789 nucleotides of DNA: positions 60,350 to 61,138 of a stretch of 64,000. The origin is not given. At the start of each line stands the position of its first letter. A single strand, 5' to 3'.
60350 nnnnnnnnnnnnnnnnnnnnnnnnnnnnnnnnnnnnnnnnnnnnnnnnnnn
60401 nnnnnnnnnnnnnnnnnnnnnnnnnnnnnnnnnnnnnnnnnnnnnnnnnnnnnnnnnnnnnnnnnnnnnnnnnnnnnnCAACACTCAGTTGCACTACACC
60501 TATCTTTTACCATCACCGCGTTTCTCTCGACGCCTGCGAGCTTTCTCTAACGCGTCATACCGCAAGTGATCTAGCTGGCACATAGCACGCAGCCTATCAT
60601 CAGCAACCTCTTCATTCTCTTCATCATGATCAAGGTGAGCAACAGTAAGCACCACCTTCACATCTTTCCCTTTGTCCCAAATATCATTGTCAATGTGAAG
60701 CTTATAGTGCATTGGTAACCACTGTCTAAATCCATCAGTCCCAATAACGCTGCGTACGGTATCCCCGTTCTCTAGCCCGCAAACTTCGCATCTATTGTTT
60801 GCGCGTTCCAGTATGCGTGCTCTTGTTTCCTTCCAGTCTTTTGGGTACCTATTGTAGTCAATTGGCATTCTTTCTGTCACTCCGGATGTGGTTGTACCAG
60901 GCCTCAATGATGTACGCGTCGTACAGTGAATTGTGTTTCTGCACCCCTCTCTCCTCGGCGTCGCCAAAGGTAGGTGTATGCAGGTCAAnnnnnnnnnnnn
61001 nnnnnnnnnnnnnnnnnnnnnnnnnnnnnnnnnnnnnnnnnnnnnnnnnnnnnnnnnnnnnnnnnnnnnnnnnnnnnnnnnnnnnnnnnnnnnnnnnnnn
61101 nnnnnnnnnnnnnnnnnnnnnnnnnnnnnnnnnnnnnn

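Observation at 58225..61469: Adenine methyltransferase next to a DUF262(DGQQR)-HNH nuclease, followed by a second HNH and a DEDDh exonuclease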

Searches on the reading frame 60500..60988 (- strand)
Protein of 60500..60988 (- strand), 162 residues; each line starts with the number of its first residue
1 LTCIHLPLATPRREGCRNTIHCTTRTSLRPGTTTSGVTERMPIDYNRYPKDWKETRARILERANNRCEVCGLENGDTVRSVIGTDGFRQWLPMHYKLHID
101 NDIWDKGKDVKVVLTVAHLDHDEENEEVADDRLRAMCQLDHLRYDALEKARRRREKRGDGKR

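Call 3: search_protein_families(library=pfam, proteins=[window:60500-60988:-], max_evalue=0.01)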
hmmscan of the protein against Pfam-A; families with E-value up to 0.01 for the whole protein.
window:60500-60988:- (162 aa): 0 families

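Call 4: search_protein_families(library=phrogs, proteins=[window:60500-60988:-], max_evalue=0.001)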
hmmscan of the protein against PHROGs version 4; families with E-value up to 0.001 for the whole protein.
window:60500-60988:- (162 aa): 6 families
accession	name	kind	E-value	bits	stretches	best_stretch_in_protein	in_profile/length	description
phrog_1571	-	DNA, RNA and nucleotide metabolism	4.6e-24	85.7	1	41-157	1-106/128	HNH endonuclease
phrog_333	-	DNA, RNA and nucleotide metabolism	8.3e-07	30.3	1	46-74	15-41/138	HNH endonuclease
phrog_1271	-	DNA, RNA and nucleotide metabolism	5.5e-06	27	1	39-150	247-321/361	HNH endonuclease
phrog_144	-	DNA, RNA and nucleotide metabolism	1.6e-05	25.6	1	10-74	24-94/175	HNH endonuclease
phrog_8446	-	DNA, RNA and nucleotide metabolism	1.8e-05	25.5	1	46-75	122-151/211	HNH endonuclease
phrog_589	-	DNA, RNA and nucleotide metabolism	9e-05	23.3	1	43-74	70-101/179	HNH endonuclease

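Call 6: search_protein_families(library=padloc, proteins=[window:60500-60988:-], max_evalue=0.01)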
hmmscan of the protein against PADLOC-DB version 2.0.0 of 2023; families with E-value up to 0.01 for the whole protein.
window:60500-60988:- (162 aa): 1 family
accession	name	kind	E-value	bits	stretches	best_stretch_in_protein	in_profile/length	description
PDLC00642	ZorE2|ZorE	-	0.0011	16.5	1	37-73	186-222/283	HNH endonuclease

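Call 7: search_protein_families(library=ncbifam, proteins=[window:60500-60988:-], max_evalue=0.01)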
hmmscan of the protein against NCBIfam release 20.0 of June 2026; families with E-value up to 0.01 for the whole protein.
window:60500-60988:- (162 aa): 0 families
